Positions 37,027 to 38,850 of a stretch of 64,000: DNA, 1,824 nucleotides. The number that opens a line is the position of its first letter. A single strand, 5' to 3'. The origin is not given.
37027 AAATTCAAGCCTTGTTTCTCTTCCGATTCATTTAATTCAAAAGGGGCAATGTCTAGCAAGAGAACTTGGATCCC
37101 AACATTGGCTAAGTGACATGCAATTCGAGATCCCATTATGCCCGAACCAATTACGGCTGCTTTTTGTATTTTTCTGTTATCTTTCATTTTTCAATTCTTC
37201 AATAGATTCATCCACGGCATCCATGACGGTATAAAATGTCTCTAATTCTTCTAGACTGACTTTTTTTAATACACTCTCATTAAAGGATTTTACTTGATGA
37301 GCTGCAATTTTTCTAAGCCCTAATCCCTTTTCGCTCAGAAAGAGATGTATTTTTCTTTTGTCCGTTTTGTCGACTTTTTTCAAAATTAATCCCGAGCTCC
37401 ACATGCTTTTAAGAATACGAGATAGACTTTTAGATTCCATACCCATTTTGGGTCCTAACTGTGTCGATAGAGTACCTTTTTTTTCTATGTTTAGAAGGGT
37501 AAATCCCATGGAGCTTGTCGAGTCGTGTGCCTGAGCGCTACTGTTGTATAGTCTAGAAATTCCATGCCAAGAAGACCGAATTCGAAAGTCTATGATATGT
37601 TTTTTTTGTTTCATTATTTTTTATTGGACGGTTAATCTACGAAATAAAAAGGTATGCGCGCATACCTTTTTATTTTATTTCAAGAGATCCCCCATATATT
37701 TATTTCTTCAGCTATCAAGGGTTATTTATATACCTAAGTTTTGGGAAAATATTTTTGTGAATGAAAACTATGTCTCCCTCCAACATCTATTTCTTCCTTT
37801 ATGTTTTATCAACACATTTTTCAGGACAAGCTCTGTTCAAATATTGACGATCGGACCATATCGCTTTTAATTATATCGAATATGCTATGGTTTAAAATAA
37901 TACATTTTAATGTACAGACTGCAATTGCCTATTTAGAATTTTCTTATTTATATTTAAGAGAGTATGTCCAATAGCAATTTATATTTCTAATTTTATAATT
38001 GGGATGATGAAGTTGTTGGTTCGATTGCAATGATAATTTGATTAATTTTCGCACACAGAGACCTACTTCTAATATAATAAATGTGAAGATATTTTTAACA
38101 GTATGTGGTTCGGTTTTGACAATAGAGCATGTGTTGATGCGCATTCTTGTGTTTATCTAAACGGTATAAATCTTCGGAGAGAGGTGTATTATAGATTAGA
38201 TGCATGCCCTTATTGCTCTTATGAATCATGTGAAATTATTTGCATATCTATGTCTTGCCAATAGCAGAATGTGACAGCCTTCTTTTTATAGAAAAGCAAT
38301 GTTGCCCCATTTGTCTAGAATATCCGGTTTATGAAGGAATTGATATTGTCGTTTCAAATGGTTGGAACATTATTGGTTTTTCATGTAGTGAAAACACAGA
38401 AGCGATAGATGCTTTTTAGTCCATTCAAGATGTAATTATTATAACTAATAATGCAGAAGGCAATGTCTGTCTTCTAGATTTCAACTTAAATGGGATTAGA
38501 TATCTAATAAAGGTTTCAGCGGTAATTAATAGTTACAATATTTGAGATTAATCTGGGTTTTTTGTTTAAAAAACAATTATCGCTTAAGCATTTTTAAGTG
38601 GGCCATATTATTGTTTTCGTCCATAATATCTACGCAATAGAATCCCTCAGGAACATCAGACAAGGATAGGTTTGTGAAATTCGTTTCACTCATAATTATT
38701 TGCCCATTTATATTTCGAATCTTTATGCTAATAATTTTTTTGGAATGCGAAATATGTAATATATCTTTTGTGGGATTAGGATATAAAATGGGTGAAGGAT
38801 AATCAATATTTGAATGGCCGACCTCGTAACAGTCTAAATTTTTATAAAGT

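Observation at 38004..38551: Hidden pseudogene carrying a von Willebrand factor type C (VWC)-like cysteine pattern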

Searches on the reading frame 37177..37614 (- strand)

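Call 16: search_protein_families(library=pfam, proteins=[window:37177-37614:-], max_evalue=0.001)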
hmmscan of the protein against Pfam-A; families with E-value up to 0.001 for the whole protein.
window:37177-37614:- (145 aa): 3 families
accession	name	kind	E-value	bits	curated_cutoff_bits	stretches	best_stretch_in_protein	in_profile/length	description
PF01047.28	MarR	-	2e-05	24.8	24.6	1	40-88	9-58/59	MarR family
PF13463.12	HTH_27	-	0.00058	20.5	22.2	0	48-97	20-68/68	Winged helix DNA-binding domain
PF22381.2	Staph_reg_Sar_Rot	-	0.00096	19.6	27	0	43-97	23-78/85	Transcriptional regulator SarA/Rot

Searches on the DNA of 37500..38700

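Call 80: search_rna_families(source=window, start=37500, end=38700, threshold=evalue, max_evalue=1)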
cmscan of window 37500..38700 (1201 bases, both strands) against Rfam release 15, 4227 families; matches with E-value up to 1: 2.
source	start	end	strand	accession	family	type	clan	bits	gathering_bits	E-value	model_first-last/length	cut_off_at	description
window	37641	37675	-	RF04341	Plastid-psbJ-5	Cis-reg;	CL00152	24.8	53.1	0.053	1-59/59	no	Plastid-psbJ-5 3UTR RNA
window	37640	37682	-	RF02687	RAGATH-8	Gene; sRNA;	-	13.6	86.7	0.64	1-276/276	no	RAGATH-8 RNA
